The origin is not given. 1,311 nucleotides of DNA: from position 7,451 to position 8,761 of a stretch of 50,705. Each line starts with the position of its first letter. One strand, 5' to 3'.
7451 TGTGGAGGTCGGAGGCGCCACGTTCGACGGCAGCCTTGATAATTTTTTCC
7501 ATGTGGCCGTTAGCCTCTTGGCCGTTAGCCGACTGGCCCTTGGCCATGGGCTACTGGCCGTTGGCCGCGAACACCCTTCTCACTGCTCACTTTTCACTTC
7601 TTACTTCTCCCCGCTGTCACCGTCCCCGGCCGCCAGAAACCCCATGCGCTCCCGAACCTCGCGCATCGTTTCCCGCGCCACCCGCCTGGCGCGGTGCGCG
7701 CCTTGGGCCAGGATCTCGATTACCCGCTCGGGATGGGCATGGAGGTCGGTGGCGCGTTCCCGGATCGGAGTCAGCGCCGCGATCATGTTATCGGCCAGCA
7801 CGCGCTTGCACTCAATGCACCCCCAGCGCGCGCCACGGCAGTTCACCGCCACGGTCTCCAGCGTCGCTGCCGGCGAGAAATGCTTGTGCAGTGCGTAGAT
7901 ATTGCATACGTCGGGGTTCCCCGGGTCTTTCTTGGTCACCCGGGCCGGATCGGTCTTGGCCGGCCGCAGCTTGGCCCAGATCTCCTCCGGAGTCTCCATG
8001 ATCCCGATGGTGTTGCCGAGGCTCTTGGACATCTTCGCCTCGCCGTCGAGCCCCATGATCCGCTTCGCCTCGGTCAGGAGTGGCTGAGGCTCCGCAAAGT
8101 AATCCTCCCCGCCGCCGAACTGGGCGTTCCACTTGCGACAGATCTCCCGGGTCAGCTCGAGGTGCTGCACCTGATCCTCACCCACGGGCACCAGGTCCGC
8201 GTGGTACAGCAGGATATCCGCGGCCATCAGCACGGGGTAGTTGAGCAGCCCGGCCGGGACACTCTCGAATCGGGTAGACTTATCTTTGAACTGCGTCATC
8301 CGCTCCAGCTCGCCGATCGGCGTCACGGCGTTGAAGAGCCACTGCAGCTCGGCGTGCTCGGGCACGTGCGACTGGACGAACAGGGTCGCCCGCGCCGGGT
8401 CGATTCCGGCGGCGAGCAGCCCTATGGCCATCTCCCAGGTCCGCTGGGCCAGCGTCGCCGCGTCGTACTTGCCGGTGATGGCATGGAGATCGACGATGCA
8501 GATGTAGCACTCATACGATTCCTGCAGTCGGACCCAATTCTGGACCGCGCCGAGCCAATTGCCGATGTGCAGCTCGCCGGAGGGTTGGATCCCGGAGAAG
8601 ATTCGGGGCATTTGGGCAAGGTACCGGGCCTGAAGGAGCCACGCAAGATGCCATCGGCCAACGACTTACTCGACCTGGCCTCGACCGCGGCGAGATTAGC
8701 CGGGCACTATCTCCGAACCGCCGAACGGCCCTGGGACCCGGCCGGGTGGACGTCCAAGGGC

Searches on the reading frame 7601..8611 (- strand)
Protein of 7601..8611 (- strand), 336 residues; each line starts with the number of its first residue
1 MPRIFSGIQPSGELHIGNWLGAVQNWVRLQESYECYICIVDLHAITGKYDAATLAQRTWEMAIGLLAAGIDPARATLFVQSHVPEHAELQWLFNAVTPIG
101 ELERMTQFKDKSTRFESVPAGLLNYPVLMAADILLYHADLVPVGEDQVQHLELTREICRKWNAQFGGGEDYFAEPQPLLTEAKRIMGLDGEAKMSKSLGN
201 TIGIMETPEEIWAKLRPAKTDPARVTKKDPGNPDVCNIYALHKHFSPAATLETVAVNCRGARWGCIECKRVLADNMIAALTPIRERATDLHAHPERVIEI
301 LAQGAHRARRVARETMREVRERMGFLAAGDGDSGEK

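Call 16: search_protein_families(library=pfam, proteins=[window:7601-8611:-])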
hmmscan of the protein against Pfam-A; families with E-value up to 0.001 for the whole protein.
window:7601-8611:- (336 aa): 1 family
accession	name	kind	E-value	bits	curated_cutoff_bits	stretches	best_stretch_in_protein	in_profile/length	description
PF00579.31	tRNA-synt_1b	-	1.6e-74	251.4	21.1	1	3-280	7-291/292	tRNA synthetases class I (W and Y)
